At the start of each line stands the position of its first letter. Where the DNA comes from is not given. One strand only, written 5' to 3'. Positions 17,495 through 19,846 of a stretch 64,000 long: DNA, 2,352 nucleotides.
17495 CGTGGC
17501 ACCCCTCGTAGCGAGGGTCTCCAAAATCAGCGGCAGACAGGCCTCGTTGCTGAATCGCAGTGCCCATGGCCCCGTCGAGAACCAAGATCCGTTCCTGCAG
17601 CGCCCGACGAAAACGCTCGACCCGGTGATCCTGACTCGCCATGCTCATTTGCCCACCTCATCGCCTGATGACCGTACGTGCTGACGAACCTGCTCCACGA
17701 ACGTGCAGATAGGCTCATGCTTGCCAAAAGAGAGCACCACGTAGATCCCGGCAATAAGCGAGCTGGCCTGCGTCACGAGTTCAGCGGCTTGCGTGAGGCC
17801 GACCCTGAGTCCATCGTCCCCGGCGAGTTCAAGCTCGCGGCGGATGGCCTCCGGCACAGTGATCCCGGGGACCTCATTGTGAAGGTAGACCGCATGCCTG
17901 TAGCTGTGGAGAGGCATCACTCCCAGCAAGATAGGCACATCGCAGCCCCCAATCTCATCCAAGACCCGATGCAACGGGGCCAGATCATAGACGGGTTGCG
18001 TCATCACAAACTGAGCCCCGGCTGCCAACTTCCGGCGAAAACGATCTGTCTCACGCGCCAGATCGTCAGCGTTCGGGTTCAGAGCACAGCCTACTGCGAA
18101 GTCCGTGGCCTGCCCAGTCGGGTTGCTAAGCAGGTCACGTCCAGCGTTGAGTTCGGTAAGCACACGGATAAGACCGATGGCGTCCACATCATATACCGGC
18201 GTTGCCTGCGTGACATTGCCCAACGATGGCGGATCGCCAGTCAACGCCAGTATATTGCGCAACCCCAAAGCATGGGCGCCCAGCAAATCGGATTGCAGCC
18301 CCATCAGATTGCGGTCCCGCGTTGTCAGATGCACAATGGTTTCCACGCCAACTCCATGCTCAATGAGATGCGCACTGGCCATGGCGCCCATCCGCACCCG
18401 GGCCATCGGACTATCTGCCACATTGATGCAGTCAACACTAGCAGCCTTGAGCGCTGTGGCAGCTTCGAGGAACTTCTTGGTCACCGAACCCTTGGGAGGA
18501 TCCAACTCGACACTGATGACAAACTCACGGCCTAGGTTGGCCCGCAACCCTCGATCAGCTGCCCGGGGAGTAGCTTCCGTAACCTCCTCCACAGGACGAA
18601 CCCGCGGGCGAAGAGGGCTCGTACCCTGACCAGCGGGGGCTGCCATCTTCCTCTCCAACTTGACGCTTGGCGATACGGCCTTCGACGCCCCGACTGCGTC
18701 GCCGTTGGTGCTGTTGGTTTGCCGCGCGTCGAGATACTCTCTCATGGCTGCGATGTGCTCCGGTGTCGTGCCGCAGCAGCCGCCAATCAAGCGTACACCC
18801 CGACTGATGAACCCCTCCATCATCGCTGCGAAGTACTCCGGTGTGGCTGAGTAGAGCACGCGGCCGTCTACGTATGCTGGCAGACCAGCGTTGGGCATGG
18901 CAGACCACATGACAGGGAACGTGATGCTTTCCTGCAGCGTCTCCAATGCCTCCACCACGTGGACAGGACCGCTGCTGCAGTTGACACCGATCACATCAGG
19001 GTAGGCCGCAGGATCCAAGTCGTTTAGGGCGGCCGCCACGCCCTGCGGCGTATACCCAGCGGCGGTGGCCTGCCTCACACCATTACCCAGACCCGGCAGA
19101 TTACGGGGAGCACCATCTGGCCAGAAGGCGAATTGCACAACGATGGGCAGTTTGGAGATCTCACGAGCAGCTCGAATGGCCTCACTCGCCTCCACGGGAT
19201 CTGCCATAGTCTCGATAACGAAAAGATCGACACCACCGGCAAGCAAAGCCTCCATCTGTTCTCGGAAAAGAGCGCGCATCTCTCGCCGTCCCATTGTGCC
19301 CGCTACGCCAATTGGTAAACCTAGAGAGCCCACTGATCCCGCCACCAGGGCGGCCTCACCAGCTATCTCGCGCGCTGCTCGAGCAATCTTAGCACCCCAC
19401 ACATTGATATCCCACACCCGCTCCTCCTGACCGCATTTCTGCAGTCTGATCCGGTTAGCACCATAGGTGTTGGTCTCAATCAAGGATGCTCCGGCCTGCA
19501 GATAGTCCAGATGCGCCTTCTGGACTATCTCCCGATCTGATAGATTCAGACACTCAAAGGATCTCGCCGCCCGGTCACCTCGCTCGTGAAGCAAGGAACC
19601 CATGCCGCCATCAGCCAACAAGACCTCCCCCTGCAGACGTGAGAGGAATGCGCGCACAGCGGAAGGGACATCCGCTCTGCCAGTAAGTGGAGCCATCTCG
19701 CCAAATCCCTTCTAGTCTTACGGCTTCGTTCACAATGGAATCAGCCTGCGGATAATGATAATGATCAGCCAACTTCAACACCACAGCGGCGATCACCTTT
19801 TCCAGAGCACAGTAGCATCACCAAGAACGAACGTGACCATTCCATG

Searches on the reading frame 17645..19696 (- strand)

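Call 45: search_protein_families(library=pfam, proteins=[window:17645-19696:-], max_evalue=0.00001)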
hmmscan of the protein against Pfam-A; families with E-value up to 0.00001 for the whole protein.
window:17645-19696:- (683 aa): 2 families
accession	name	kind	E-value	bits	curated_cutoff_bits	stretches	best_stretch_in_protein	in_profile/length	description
PF02574.22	S-methyl_trans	-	6.6e-66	223.5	22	1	26-321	1-282/283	Homocysteine S-methyltransferase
PF02219.23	MTHFR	-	1.2e-34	120.4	24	1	390-629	9-242/287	Methylenetetrahydrofolate reductase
